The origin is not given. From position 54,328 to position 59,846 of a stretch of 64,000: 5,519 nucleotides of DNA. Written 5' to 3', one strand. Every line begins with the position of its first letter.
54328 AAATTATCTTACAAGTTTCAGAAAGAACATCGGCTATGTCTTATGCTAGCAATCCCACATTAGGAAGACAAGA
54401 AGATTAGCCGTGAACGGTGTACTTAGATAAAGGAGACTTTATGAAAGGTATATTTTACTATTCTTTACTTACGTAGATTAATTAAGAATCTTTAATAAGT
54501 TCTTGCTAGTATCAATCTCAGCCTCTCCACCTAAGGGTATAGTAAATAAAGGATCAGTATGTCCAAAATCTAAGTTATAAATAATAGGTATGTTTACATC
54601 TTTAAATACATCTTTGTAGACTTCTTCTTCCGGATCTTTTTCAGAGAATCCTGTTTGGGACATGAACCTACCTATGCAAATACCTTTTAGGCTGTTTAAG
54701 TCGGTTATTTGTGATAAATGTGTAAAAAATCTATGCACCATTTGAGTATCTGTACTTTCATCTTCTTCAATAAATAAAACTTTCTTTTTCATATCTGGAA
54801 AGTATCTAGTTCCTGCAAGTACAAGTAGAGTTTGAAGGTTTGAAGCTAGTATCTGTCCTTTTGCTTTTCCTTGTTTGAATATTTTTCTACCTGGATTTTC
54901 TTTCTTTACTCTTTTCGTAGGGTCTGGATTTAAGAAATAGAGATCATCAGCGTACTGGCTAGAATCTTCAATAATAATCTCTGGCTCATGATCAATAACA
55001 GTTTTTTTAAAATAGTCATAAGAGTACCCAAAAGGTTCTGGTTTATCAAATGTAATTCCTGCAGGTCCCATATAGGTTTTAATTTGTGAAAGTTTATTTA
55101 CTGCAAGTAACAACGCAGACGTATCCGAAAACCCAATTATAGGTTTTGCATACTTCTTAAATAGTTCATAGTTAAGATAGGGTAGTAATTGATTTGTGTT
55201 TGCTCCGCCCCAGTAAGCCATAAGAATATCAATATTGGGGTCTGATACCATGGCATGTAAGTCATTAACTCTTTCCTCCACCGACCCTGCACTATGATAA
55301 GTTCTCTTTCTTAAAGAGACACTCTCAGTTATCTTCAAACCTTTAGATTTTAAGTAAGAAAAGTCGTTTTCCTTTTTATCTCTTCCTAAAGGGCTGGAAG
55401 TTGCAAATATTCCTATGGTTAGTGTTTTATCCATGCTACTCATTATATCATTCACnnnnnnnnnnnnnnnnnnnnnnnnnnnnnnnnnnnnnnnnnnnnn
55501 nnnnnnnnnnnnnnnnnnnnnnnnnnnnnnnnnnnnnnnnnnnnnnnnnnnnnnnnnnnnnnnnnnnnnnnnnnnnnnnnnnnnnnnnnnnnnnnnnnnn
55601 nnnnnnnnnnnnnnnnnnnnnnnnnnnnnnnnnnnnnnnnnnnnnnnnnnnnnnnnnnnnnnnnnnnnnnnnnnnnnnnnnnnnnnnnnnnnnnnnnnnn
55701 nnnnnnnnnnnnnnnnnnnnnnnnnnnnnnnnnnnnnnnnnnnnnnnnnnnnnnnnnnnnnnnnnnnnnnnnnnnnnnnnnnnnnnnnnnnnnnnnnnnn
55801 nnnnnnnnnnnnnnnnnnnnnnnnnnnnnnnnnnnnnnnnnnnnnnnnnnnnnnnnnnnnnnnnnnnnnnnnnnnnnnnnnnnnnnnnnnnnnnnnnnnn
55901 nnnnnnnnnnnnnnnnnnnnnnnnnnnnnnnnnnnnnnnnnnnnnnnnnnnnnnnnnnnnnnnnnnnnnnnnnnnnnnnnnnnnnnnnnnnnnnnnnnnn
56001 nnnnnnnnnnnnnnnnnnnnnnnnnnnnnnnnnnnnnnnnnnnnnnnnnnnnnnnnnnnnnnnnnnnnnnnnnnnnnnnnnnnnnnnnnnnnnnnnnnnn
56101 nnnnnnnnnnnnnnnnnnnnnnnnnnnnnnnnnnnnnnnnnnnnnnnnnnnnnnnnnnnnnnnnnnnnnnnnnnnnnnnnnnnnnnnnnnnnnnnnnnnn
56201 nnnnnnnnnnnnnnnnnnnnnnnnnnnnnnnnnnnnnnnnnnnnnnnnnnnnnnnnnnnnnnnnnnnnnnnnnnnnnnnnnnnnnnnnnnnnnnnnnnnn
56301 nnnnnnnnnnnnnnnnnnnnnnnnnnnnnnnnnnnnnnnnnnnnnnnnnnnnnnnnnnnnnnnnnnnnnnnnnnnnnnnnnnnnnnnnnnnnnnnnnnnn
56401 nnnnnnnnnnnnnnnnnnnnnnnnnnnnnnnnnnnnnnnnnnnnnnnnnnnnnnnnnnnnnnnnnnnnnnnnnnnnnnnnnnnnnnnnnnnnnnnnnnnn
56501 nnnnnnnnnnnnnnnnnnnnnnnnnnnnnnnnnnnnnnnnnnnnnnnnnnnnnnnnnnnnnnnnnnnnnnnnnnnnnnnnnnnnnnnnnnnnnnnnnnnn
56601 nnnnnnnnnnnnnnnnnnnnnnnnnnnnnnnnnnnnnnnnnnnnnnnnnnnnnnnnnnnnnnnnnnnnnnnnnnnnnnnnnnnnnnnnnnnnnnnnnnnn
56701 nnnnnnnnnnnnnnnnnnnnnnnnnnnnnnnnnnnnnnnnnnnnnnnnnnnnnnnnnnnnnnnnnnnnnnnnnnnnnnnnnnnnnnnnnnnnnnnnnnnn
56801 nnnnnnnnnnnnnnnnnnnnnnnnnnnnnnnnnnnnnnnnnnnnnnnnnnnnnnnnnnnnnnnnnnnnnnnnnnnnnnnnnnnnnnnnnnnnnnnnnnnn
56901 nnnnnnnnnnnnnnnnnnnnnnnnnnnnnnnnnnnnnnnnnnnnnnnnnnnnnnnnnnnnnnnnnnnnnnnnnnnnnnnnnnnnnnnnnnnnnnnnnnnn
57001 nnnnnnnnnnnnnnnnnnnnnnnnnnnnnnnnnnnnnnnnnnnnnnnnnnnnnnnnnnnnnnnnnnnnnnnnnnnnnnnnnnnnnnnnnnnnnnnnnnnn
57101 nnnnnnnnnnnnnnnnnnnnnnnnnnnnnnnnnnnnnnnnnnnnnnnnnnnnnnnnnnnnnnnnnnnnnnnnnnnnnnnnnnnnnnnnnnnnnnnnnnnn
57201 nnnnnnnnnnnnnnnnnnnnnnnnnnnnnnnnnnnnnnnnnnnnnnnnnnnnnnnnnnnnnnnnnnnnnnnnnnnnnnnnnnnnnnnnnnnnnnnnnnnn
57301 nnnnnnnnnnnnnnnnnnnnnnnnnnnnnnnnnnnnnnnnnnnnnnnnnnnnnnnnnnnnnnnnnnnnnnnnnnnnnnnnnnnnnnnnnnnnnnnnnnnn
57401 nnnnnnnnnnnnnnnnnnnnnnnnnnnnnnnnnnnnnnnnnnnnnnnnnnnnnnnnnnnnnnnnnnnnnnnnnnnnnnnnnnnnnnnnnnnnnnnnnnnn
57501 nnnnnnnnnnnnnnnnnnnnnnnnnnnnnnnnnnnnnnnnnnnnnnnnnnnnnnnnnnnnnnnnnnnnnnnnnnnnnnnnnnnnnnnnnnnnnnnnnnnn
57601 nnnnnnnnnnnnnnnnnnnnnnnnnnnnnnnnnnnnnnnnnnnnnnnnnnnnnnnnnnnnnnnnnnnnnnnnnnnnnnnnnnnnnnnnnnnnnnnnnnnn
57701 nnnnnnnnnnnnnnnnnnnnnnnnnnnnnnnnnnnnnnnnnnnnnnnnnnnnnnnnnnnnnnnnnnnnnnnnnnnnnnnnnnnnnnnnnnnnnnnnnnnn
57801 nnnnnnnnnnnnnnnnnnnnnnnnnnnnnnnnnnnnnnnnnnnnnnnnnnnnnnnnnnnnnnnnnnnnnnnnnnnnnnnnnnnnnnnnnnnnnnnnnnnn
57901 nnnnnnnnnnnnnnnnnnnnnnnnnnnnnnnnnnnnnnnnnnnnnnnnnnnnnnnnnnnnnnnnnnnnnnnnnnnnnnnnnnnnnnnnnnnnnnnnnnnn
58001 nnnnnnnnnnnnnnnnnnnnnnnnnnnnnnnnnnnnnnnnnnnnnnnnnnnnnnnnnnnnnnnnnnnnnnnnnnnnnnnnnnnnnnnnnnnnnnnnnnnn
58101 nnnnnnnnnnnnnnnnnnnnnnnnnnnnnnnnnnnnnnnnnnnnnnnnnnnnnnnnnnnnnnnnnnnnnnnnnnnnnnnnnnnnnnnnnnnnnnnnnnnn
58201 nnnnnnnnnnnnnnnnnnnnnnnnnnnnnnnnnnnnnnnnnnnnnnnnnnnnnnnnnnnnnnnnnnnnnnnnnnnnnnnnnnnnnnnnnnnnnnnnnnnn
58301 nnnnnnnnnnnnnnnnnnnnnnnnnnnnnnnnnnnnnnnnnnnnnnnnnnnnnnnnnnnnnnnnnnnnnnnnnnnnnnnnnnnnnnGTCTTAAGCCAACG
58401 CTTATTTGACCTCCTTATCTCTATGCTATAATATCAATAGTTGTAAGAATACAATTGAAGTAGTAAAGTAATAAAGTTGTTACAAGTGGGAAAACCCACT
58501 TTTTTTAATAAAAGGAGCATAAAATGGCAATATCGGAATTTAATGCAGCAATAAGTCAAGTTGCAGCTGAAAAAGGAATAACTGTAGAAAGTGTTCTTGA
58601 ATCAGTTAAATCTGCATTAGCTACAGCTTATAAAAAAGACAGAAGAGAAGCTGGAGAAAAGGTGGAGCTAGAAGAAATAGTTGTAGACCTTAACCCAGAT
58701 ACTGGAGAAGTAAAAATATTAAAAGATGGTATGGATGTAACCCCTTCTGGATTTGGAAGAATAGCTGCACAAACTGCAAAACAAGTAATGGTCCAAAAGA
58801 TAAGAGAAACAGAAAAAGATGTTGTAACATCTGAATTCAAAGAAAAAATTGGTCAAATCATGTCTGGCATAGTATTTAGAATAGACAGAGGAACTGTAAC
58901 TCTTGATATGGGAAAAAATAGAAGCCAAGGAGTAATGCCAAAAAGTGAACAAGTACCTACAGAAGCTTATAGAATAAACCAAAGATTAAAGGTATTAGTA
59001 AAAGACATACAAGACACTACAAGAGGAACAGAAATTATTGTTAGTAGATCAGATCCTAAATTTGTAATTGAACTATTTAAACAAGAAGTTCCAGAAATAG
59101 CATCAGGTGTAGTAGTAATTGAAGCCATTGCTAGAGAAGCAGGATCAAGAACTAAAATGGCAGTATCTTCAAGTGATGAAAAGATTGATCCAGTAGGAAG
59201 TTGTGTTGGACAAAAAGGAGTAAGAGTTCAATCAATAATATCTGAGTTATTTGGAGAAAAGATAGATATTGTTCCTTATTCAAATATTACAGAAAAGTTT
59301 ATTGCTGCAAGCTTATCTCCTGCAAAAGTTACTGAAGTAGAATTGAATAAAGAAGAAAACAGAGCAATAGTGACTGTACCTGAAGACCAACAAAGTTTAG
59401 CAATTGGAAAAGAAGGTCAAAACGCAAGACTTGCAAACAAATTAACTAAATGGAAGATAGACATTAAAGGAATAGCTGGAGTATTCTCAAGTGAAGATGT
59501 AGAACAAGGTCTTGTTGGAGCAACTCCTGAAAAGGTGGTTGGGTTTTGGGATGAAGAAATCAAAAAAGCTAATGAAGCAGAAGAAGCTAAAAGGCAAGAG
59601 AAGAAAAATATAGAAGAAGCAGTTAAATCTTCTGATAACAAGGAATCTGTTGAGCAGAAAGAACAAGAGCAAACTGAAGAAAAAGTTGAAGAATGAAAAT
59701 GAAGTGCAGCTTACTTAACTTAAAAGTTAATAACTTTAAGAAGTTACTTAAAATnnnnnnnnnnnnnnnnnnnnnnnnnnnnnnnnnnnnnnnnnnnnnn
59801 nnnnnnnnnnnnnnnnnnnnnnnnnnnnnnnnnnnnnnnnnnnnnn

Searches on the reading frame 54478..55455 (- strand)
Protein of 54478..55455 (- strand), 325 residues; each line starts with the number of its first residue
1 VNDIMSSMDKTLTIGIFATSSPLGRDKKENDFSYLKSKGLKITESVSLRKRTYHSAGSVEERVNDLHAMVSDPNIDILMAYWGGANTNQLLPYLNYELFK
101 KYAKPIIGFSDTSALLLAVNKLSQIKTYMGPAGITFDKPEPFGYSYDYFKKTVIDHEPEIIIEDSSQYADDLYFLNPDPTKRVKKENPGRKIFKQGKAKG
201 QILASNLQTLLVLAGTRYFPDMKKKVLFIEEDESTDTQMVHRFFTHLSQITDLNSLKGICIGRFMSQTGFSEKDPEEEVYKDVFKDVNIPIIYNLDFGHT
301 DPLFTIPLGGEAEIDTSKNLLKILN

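Call 55: search_protein_families(library=pfam, proteins=[window:54478-55455:-], max_evalue=0.001)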
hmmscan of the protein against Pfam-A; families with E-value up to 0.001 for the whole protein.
window:54478-55455:- (325 aa): 2 families
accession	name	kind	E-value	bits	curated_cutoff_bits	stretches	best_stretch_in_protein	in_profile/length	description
PF17676.7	Peptidase_S66C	-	3.7e-27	95.7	23.7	1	199-314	1-120/120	LD-carboxypeptidase C-terminal domain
PF02016.21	Peptidase_S66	-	3.4e-26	92.2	25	1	14-130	1-121/121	LD-carboxypeptidase N-terminal domain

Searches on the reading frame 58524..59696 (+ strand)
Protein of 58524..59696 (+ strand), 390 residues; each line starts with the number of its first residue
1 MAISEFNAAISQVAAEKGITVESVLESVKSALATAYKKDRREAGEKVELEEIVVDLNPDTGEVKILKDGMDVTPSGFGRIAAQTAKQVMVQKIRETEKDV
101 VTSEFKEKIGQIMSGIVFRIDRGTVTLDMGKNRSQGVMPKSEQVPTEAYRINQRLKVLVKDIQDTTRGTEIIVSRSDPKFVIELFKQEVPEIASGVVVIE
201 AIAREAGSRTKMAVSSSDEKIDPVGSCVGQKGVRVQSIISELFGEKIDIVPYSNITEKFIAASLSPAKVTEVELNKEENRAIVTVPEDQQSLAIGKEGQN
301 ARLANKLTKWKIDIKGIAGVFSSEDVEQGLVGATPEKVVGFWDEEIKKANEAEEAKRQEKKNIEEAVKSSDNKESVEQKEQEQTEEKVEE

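Call 55: search_protein_families(library=pfam, proteins=[window:58524-59696:+], max_evalue=0.001)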
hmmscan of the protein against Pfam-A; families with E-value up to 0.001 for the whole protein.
window:58524-59696:+ (390 aa): 6 families
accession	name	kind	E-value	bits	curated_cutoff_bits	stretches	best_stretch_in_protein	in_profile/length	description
PF13184.12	KH_5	-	4.7e-27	94.4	27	1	206-273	1-68/69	NusA-like KH domain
PF08529.16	NusA_N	-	1.8e-15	57.7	23.8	2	5-67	1-57/119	NusA N-terminal domain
PF00575.29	S1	-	4.9e-07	30.5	22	1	108-168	3-68/74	S1 RNA binding domain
PF07650.23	KH_2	-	2.2e-05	24.6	22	1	258-306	4-52/78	KH domain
PF23095.1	KH_NusA_C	-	0.00011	22.6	34.2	1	281-315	1-35/59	Transcription termination/antitermination protein NusA, KH domain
PF00013.35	KH_1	-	0.00034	20.8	21.5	0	283-315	4-36/66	KH domain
